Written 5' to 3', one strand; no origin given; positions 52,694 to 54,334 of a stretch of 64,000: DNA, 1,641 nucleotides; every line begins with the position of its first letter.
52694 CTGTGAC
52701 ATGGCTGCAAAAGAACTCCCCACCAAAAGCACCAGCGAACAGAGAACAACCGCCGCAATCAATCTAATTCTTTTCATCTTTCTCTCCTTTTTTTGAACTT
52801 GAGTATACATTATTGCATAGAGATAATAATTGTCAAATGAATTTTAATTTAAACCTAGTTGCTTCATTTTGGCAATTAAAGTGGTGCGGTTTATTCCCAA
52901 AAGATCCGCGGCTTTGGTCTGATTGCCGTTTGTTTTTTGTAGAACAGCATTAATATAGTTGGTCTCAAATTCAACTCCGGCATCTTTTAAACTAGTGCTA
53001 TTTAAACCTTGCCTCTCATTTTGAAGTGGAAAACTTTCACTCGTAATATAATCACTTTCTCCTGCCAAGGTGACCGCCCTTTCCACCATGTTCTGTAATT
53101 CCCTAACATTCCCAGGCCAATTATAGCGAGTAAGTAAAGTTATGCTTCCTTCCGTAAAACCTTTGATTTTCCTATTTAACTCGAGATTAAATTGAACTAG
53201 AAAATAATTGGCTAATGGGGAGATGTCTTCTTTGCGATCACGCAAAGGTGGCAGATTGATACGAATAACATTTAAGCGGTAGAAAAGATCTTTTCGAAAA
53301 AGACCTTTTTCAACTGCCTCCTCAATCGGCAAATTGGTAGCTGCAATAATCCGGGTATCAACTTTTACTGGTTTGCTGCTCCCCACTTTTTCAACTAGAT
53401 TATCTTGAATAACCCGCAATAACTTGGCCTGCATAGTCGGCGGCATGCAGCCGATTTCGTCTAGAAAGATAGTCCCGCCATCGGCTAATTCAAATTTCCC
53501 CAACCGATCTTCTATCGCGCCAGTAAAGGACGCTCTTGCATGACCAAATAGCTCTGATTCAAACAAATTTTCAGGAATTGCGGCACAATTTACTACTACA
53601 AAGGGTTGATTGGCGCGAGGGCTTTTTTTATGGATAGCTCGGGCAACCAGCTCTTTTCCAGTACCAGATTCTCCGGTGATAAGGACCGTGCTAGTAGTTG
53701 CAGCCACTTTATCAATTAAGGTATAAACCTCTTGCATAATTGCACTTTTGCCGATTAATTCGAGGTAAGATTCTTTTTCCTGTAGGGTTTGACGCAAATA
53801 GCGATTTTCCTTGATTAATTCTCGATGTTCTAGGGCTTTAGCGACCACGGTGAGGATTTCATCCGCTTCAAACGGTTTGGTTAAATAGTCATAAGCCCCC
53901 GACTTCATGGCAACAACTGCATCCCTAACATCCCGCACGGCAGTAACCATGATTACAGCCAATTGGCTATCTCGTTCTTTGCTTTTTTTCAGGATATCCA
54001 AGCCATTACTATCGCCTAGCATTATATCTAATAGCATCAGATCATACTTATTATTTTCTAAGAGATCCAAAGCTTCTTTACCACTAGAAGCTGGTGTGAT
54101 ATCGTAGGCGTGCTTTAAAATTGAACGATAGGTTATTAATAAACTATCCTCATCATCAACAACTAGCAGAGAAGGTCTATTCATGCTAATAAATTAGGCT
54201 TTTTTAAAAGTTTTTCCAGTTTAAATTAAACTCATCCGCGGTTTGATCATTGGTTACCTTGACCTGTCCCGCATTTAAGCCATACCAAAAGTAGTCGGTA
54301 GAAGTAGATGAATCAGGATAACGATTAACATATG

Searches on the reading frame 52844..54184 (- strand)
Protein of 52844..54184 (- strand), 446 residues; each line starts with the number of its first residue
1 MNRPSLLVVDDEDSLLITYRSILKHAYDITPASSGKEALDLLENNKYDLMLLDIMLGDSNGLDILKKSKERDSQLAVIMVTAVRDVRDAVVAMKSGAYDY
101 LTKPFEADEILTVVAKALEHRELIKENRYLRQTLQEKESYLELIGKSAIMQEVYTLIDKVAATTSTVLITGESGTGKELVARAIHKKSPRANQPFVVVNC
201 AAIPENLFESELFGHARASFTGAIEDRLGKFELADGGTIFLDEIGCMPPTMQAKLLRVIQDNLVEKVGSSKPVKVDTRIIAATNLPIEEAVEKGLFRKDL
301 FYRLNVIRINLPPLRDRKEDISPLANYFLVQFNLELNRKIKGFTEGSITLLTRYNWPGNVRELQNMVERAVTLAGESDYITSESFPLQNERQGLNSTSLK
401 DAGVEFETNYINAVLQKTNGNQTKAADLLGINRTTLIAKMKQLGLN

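Call 72: search_protein_families(library=pfam, proteins=[window:52844-54184:-], max_evalue=0.00001)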
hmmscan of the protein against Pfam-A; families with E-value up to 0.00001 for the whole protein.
window:52844-54184:- (446 aa): 8 families
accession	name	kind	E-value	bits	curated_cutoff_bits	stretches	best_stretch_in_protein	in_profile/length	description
PF00158.32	Sigma54_activat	-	3.7e-71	238.6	20.2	1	143-309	1-167/168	Sigma-54 interaction domain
PF00072.30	Response_reg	-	1.8e-26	92.9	30.2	1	7-114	2-110/111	Response regulator receiver domain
PF25601.1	AAA_lid_14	-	5.7e-24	84.2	27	1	315-393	1-78/87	AAA+ ATPase lid domain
PF14532.12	Sigma54_activ_2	-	8.4e-23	81.6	25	1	144-314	1-138/138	Sigma-54 interaction domain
PF02954.25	HTH_8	-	2.3e-14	53.3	22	1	405-443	4-42/42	Bacterial regulatory protein, Fis family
PF07728.20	AAA_5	-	2.7e-07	31.1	22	1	167-286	2-124/139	AAA domain (dynein-related subfamily)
PF00004.35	AAA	-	4.9e-07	30.7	21.2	1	167-287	1-114/131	ATPase family associated with various cellular activities (AAA)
PF13191.12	AAA_16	-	6.4e-06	27.2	32.6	0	142-260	1-121/167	AAA ATPase domain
